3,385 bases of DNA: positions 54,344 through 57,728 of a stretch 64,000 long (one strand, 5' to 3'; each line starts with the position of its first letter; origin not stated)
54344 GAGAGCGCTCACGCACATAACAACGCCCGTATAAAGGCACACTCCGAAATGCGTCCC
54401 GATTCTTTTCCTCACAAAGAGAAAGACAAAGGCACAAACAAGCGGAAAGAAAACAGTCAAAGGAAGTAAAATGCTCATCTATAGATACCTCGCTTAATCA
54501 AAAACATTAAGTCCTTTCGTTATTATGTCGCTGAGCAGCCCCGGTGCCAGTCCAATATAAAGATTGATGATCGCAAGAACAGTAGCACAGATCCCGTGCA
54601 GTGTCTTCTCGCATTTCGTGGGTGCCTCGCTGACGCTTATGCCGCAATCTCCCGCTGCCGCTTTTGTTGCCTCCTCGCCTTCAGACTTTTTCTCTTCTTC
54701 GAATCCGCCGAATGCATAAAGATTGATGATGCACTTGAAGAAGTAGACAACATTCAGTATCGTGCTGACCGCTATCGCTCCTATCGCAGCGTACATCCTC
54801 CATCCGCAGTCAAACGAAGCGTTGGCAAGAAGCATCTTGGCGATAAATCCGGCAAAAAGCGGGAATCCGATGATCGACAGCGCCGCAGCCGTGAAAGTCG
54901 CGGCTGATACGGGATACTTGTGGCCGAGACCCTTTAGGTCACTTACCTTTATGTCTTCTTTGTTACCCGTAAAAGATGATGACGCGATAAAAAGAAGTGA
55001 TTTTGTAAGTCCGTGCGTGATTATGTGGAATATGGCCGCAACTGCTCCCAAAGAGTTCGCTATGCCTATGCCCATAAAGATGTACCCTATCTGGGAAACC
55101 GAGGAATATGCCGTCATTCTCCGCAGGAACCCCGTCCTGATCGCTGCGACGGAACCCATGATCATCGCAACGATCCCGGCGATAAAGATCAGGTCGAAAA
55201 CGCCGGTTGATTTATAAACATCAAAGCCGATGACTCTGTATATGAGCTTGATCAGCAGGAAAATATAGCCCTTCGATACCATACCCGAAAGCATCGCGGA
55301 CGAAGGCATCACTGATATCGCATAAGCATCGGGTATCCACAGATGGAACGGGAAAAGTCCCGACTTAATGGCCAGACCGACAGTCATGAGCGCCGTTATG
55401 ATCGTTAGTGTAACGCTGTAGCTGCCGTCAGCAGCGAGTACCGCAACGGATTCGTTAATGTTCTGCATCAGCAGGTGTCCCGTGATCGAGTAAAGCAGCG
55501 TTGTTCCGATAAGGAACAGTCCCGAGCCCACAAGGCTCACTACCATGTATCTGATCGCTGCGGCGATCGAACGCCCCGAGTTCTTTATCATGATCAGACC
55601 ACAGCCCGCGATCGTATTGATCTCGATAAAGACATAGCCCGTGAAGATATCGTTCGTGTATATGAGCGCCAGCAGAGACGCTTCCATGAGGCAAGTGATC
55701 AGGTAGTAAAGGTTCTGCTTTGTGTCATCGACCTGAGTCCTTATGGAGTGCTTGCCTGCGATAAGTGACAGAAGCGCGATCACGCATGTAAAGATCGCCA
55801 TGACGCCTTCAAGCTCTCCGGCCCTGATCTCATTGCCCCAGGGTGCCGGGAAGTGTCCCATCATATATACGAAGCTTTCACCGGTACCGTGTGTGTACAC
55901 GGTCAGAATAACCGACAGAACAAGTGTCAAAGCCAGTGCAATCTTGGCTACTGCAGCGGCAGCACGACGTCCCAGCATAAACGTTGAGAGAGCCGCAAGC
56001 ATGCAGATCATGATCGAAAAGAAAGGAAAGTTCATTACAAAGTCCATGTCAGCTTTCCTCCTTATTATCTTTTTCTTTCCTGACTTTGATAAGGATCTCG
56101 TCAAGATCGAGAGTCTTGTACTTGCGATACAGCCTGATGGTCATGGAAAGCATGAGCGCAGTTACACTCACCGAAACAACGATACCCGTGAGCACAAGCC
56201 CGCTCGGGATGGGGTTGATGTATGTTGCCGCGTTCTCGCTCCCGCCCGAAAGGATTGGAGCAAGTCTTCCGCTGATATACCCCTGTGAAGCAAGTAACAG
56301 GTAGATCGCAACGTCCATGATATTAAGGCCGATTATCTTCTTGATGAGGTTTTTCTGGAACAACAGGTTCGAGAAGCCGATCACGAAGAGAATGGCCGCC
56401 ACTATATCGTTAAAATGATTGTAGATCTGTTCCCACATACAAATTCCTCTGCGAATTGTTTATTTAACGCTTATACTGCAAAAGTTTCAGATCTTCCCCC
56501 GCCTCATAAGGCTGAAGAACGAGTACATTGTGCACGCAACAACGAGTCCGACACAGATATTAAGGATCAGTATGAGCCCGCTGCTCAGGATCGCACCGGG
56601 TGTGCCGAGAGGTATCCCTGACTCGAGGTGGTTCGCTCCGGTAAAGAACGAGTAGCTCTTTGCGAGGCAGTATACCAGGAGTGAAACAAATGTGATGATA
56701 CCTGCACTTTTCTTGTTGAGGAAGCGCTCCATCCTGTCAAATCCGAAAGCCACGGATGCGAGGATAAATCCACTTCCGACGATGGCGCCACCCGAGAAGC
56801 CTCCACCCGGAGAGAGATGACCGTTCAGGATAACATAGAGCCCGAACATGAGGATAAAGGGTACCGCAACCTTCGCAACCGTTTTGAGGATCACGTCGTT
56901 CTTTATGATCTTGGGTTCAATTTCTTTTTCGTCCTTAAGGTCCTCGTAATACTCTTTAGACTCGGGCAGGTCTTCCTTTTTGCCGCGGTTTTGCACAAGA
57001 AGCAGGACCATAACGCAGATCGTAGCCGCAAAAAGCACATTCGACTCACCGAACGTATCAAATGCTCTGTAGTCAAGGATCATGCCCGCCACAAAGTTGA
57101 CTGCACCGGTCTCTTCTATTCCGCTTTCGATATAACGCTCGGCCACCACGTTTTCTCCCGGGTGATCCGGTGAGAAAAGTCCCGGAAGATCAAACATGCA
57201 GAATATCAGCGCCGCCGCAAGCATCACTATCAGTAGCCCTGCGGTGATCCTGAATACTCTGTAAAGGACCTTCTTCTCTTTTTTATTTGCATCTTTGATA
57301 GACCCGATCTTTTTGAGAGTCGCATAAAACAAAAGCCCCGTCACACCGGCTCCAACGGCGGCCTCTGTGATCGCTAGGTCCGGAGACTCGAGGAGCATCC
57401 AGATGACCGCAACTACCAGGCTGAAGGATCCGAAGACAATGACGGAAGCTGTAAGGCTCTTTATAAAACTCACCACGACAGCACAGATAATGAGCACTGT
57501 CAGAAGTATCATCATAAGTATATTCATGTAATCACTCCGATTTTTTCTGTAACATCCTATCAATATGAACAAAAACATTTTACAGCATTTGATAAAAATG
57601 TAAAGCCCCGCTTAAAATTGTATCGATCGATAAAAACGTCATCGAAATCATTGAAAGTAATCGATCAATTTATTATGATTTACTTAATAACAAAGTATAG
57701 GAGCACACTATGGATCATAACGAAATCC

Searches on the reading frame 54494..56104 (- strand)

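Call 84: search_protein_families(library=pfam, proteins=[window:54494-56104:-], max_evalue=0.00001)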
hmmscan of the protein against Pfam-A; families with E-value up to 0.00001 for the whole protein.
window:54494-56104:- (536 aa): 1 family
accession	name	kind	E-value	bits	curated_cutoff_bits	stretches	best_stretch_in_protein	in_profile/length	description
PF00361.26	Proton_antipo_M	-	1e-52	179.6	21.5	1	151-445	2-290/294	NADH:quinone oxidoreductase/Mrp antiporter, TM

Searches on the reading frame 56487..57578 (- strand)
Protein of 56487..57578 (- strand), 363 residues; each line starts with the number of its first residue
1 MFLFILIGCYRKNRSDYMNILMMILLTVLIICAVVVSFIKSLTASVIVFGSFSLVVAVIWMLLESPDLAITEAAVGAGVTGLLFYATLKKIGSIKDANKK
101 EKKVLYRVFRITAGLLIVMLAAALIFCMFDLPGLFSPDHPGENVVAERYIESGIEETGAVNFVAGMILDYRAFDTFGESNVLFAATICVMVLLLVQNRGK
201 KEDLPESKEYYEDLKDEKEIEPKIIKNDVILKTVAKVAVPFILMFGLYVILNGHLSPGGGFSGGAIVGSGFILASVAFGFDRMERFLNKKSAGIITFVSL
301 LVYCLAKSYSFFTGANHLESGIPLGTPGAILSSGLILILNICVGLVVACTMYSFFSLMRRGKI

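Call 84: search_protein_families(library=pfam, proteins=[window:56487-57578:-], max_evalue=0.00001)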
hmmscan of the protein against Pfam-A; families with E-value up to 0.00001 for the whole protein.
window:56487-57578:- (363 aa): 3 families
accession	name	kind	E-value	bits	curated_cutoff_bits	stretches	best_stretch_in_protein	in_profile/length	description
PF04039.18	MnhB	-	7.2e-28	97.8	22.5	1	230-352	1-126/127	Domain related to MnhB subunit of Na+/H+ antiporter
PF13244.11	MbhD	-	8.2e-17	61.6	27.2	1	28-91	2-65/67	MBH, subunit D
PF20501.3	MbhE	-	7.2e-08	32.8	27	1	139-193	27-81/98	MBH, subunit E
